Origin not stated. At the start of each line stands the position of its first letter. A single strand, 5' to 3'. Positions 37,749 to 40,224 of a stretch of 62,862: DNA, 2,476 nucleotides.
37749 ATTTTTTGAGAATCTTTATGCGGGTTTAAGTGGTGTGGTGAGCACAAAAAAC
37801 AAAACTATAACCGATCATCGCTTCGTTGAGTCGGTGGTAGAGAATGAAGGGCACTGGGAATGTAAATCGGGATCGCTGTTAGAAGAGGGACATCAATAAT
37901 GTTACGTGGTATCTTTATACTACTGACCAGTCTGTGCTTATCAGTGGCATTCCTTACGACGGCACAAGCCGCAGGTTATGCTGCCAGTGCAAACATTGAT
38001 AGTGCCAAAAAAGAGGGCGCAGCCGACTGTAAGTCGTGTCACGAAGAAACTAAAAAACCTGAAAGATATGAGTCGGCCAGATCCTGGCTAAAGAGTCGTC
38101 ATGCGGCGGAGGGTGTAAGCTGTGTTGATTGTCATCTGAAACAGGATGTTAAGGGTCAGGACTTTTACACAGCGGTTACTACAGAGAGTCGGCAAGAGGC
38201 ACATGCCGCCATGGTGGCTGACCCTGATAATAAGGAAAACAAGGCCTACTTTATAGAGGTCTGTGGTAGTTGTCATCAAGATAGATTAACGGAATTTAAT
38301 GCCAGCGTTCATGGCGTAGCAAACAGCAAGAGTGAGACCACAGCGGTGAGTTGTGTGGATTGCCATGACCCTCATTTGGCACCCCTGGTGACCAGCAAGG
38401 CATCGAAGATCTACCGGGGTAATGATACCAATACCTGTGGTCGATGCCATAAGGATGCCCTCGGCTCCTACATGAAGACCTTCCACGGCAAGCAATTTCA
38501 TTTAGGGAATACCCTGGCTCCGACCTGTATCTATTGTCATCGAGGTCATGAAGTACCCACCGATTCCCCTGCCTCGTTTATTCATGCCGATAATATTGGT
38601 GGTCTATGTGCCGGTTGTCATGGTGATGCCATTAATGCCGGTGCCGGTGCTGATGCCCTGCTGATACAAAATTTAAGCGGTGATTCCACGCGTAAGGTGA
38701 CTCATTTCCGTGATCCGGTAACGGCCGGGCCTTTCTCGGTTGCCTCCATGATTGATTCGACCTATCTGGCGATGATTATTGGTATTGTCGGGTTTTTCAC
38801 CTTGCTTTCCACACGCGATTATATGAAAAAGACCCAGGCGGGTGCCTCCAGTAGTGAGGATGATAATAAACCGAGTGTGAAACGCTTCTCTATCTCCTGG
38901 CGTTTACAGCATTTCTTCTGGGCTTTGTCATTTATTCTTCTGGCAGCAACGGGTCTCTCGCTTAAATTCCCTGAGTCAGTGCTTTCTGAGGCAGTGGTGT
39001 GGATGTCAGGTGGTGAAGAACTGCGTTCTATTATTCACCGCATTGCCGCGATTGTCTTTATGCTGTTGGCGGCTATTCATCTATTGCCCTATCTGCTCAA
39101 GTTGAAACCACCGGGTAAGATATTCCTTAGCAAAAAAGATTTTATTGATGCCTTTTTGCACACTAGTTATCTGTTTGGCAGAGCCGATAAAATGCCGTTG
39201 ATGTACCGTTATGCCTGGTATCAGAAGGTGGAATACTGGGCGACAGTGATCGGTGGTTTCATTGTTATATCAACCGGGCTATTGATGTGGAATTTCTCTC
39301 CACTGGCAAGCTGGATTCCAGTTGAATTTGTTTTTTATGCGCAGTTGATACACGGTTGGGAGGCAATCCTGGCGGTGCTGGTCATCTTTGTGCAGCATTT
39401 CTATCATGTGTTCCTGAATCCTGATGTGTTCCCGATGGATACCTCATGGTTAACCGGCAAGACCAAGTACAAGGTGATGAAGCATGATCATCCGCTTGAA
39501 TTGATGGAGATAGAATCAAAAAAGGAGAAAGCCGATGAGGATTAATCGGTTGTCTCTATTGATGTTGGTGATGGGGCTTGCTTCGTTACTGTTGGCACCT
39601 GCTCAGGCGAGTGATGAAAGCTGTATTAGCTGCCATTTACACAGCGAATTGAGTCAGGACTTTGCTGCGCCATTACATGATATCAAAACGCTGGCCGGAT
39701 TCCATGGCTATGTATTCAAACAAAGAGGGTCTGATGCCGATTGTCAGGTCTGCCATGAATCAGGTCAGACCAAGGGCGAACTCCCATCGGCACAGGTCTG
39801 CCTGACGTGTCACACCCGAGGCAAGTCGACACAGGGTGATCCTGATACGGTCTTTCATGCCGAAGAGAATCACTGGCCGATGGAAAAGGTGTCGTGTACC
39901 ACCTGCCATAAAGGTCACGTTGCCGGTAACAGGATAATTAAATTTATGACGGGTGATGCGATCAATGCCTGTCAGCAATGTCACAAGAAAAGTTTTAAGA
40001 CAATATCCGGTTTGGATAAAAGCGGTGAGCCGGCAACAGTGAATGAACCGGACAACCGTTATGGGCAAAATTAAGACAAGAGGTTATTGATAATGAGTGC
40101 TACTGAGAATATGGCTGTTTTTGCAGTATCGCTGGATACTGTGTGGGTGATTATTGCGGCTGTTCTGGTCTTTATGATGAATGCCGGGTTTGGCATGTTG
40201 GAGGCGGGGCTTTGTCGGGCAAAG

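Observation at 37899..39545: Single polypeptide combining seven c-haems with an FdnI/HyaC-type dihaem cytochrome b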

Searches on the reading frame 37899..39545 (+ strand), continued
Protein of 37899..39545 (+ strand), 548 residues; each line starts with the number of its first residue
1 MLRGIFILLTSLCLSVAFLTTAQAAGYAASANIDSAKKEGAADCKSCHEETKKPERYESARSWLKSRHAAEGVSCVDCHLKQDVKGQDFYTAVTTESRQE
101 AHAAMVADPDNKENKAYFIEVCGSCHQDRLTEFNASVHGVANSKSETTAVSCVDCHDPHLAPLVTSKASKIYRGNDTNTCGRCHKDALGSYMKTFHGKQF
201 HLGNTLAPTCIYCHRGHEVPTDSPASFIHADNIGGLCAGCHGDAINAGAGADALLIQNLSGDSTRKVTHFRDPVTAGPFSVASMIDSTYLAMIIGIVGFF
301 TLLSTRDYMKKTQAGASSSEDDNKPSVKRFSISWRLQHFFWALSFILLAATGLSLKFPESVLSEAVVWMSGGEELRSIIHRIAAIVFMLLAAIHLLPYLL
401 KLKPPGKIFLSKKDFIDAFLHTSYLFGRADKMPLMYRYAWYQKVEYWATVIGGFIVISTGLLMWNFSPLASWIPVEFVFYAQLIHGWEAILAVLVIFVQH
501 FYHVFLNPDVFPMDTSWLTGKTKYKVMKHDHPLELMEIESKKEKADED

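Call 33: search_protein_representatives(protein=window:37899-39542:+)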
Query: 548 residues. Proteins with E-value up to 0.001 (for the whole library): 3344; up to 1e-10: 1443; up to 1e-30: 278. The best 150 are listed.
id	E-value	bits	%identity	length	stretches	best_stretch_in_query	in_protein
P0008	1.4e-233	792.9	61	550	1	6-543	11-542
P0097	6.1e-70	252.8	33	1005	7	317-527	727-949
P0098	1.6e-69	251.4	35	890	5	189-547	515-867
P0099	1.3e-65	238.5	33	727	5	119-537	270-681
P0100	2.9e-63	230.8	31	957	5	95-533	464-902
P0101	1.5e-61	225.1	33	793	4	188-541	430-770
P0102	3.0e-61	224.1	32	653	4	292-543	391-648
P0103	1.2e-58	215.5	35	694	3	189-541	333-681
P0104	3.9e-58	213.8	32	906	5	284-544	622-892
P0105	7.3e-58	212.9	32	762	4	106-545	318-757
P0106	7.6e-58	212.9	30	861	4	108-542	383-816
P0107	1.3e-57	212.1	33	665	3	188-544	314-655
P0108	1.0e-56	209.2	33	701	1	22-529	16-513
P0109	1.1e-56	209.0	33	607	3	180-525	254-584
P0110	2.2e-56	208.0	34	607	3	114-524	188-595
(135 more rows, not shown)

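Call 47: predict_structure(alignment_id=A2)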
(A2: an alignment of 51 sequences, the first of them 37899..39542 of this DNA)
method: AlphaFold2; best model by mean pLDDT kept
length: 548 residues; sequences in the alignment: 51
mean_pLDDT: 82.9   pTM: 0.73
mean pLDDT of the five models: 82.9, 81.0, 80.5, 75.4, 69.0
residues with pLDDT >= 90: 258; 70-90: 205; 50-70: 37; < 50: 48
segments of 3 or more residues with pLDDT < 50: 22-37, 248-276
pLDDT, mean of each block of 10 residues (from residue 1): 75 62 43 46 71 81 89 88 89 85 82 89 94 93 83 92 89 89 88 78 77 86 88 78 54 36 38 52 90 97 96 75 89 94 96 85 92 88 96 92 85 96 97 94 93 95 75 76 93 95 94 94 93 94 78
secondary structure, 60 per line:
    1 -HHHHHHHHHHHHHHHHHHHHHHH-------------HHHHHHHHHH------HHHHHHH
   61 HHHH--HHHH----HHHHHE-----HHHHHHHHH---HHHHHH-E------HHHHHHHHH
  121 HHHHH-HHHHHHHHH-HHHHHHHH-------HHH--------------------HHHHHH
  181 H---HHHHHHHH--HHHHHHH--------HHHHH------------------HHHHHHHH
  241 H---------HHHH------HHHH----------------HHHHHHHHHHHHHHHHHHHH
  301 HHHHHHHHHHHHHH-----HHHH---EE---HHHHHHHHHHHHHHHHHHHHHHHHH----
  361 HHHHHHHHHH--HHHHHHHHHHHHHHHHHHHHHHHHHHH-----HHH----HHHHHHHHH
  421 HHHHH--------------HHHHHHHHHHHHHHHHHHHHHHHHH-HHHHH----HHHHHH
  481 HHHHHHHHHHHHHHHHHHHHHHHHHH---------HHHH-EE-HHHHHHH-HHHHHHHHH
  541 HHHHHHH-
elements in order: H2-24 H38-47 H54-64 H67-70 H75-79 H86-94 H98-103 H112-125 H127-135 H137-144 H175-181 H185-192 H195-201 H210-214 H233-241 H251-254 H261-264 H281-314 H320-323 H332-356 H361-370 H373-399 H412-425 H440-464 H466-470 H475-506 H516-519 H524-530 H532-547

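Call 50: fold_search(model_id=the predicted structure, library=pdb)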
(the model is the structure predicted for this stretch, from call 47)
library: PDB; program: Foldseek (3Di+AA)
matches with E <= 10: 216; with E <= 0.001: 1
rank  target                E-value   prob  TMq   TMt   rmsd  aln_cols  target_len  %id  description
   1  1kqf_C                4.8e-06  1.00  0.35  0.85   3.0       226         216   22  FORMATE DEHYDROGENASE N FROM E. COLI (released 2002-03-15)
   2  4gd3_A                3.8e-01  0.97  0.20  0.52  10.0       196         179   18  Structure of E. coli hydrogenase-1 in complex with cytochrome b (released 2013-01-02)
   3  8ucd_C                3.8e-01  0.85  0.22  0.43  14.0       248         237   12  Cryo-EM structure of human STEAP1 in complex with AMG 509 Fab (released 2023-11-22)
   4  5kkz_A                5.3e-01  0.66  0.17  0.21  10.0       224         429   15  Rhodobacter sphaeroides bc1 with famoxadone (released 2016-10-12)
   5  6g94_A                5.6e-01  0.97  0.20  0.56   7.7       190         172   16  Structure of E. coli hydrogenase-1 C19G variant in complex with cytochrome b (released 2018-06-13)
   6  1vf5_A                7.2e-01  0.44  0.14  0.31  10.4       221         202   15  Crystal Structure of Cytochrome b6f Complex from M.laminosus (released 2004-04-20)
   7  8b4o_A                7.2e-01  0.30  0.13  0.15   9.9       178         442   12  Cryo-EM structure of cytochrome bd oxidase from C. glutamicum (released 2022-12-28)
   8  7e1v_G                8.2e-01  0.66  0.20  0.43   9.8       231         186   10  Cryo-EM structure of apo hybrid respiratory supercomplex consisting of Mycobacterium tuberculosis complexIII and Mycob (released 2021-10-13)
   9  6hwh_W                8.9e-01  0.60  0.19  0.41   9.2       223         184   12  Structure of a functional obligate respiratory supercomplex from Mycobacterium smegmatis (released 2018-11-07)
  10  8qq7                  8.9e-01  0.21  0.12  0.15  19.2       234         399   16  Structure of SpNOX: a Bacterial NADPH oxidase (released 2024-05-08)
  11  7tgh_3C               9.7e-01  0.35  0.14  0.17  11.3       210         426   13  Cryo-EM structure of respiratory super-complex CI+III2 from Tetrahymena thermophila (released 2022-04-06)
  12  1qle_C                1.1e+00  0.33  0.16  0.26  11.9       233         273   11  CRYO-STRUCTURE OF THE PARACOCCUS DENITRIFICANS FOUR-SUBUNIT CYTOCHROME C OXIDASE IN THE COMPLETELY OXIDIZED STATE COMP (released 1999-12-02)
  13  7e1v_S                1.2e+00  0.54  0.20  0.43   9.5       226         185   10  Cryo-EM structure of apo hybrid respiratory supercomplex consisting of Mycobacterium tuberculosis complexIII and Mycob (released 2021-10-13)
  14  8asi_B                1.2e+00  0.35  0.17  0.20  16.3       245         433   16  Four subunit cytochrome b-c1 complex from Rhodobacter sphaeroides in native nanodiscs - consensus refinement in the b- (released 2023-03-15)
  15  7r0w_A                1.3e+00  0.33  0.16  0.34  15.7       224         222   16  2.8 Angstrom cryo-EM structure of the dimeric cytochrome b6f-PetP complex from Synechocystis sp. PCC 6803 with nativel (released 2022-07-06)
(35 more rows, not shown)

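Call 71: find_related_loci(query=A1, collection=metagenome_contigs, flank=6000)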
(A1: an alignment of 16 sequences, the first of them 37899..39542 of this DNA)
Query A1 (548 aa) in metagenome_contigs; peptide patterns used: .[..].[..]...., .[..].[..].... (x = any residue, [..] = any of these).
336 stretches matched a pattern; 310 encode a relative of the query (tblastn E <= 1e-3); the best 80 are kept; 80 distinct loci.
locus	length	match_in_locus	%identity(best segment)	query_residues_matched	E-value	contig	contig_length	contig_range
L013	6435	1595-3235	76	1-547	0e+0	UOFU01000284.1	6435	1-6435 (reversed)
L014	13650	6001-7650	76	1-548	0e+0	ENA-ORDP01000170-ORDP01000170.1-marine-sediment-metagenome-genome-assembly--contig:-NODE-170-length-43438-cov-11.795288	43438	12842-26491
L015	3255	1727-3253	62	28-540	0e+0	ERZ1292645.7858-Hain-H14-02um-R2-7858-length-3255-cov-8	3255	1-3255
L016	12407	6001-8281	29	44-544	1e-67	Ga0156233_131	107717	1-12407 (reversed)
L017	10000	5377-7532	32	70-548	9e-66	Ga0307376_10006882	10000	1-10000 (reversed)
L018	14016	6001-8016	28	39-547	4e-64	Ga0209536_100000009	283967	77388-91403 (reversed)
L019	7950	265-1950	27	2-548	7e-61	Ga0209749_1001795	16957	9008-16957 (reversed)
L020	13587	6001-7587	27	44-547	6e-60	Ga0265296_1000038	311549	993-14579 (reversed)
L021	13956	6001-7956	29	8-539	1e-59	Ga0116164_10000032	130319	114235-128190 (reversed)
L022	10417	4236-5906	26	1-546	2e-59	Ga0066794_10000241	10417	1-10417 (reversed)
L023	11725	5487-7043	26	44-538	1e-58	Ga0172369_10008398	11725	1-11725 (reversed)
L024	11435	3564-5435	28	36-543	1e-58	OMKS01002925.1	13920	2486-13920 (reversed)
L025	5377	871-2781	29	44-539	2e-57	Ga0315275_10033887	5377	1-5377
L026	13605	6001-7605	27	69-546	1e-57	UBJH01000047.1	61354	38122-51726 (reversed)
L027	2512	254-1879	26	32-547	3e-58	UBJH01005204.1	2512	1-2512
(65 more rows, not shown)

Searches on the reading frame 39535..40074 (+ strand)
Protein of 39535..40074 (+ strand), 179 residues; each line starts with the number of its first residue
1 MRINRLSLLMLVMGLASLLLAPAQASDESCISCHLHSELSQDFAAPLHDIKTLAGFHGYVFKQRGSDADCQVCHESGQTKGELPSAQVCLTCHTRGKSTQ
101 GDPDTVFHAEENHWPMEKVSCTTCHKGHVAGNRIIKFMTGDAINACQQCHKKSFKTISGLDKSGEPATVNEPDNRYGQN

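Call 3: search_protein_families(library=pfam, proteins=[window:39535-40074:+], max_evalue=0.1)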
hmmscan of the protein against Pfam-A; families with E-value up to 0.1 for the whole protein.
window:39535-40074:+ (179 aa): 9 families
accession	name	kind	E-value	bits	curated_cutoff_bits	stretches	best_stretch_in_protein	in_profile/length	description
PF14537.11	Cytochrom_c3_2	-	1.5e-09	38.6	25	1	67-151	6-79/79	Cytochrome c3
PF09699.15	Paired_CXXCH_1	-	1.2e-07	31.7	20.6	1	113-152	1-38/41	Doubled CXXCH motif (Paired_CXXCH_1)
PF14522.11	Cytochrome_C7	-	3.1e-06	27.4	24.8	3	87-151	14-67/67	Cytochrome c7 and related cytochrome c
PF22113.1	Mtrc-MtrF_II-IV_dom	-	1.2e-05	25.3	30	1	28-127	29-165/176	Outer membrane cytochrome MtrC/MtrF-like, domains II/IV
PF02085.21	Cytochrom_CIII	-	7e-05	23.6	22.9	1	67-150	30-101/101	Class III cytochrome C family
PF22678.1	Cytochrom_c_NrfB-like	-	0.0003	21.6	27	1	82-149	29-89/89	Cytochrome c-type protein NrfB-like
PF13435.11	Cytochrome_C554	-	0.0004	21.7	20.8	0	145-167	1-23/84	Cytochrome c554 and c-prime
PF03264.19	Cytochrom_NNT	-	0.078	13.1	24.1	0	87-127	126-166/174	NapC/NirT cytochrome c family, N-terminal region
PF14843.11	GF_recep_IV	-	0.098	12.9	29.5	0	71-162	33-128/132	Growth factor receptor domain IV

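Call 4: search_protein_families(library=ncbifam, proteins=[window:39535-40074:+], max_evalue=0.1)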
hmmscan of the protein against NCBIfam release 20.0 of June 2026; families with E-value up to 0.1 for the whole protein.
window:39535-40074:+ (179 aa): 8 families
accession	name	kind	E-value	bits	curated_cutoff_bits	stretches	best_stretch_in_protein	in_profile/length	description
TIGR01905.1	paired_CXXCH_1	subfamily_domain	2.3e-06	27.4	25.2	1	113-152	1-38/41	doubled CXXCH domain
TIGR03508.1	decahem_SO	subfamily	5.8e-06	26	192.2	1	55-153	39-127/258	DmsE family decaheme c-type cytochrome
NF008659.0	PRK11659.1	equivalog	0.00015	21.5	184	1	86-153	110-170/188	cytochrome c nitrite reductase pentaheme subunit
NF041762.1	diheme_GEGP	equivalog_domain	0.00057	19.2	300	1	120-178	28-77/359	GEGP motif-containing diheme protein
TIGR03146.1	cyt_nit_nrfB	equivalog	0.0034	17.7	166.6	1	86-151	84-142/145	cytochrome c nitrite reductase pentaheme subunit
NF049875.1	NetB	exception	0.016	15.1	380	1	87-154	139-199/211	Nrf-like electron transfer protein NetB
NF041781.1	mnquin_red_QrcA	equivalog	0.024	14.2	180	0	66-106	42-84/174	menaquinone reductase multiheme cytochrome c subunit QrcA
NF041198.1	UshA_like_PCGU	equivalog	0.079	11.5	275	1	88-152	444-510/519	UshA-like (seleno)protein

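Call 25: search_solved_structures(query=window:39535-40071:+, max_evalue=1, show_alignments=1)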
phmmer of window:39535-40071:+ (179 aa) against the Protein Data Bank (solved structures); distinct sequences matched with E-value up to 1: 10.
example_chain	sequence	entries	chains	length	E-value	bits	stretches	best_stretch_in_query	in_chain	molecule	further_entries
6btm_A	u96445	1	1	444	0.00055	23.1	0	102-155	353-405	Alternative Complex III subunit A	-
6f0k_A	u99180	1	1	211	0.011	18.8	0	68-95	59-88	Cytochrome c family protein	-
2bq4_A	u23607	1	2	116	0.041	17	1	62-152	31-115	BASIC CYTOCHROME C3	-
9gwt_P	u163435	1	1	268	0.17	15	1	105-135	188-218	Isoform 1 of Cell surface glycoprotein CD200 receptor 1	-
1d4d_A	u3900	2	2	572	0.36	13.9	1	52-129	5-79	FLAVOCYTOCHROME C FUMARATE REDUCTASE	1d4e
1d4c_A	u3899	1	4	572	0.38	13.8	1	52-129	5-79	FLAVOCYTOCHROME C FUMARATE REDUCTASE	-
6ort_A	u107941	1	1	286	0.5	13.4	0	14-37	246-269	Matrix remodeling-associated protein 8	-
8k9e_A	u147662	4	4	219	0.63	13.1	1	68-98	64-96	Cytochrome c7-like domain-containing protein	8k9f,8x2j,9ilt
2rvj_A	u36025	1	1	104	0.89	12.6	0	122-155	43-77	Epithelial splicing regulatory protein 1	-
7vkj_A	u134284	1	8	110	0.99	12.5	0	122-155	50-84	Epithelial splicing regulatory protein 1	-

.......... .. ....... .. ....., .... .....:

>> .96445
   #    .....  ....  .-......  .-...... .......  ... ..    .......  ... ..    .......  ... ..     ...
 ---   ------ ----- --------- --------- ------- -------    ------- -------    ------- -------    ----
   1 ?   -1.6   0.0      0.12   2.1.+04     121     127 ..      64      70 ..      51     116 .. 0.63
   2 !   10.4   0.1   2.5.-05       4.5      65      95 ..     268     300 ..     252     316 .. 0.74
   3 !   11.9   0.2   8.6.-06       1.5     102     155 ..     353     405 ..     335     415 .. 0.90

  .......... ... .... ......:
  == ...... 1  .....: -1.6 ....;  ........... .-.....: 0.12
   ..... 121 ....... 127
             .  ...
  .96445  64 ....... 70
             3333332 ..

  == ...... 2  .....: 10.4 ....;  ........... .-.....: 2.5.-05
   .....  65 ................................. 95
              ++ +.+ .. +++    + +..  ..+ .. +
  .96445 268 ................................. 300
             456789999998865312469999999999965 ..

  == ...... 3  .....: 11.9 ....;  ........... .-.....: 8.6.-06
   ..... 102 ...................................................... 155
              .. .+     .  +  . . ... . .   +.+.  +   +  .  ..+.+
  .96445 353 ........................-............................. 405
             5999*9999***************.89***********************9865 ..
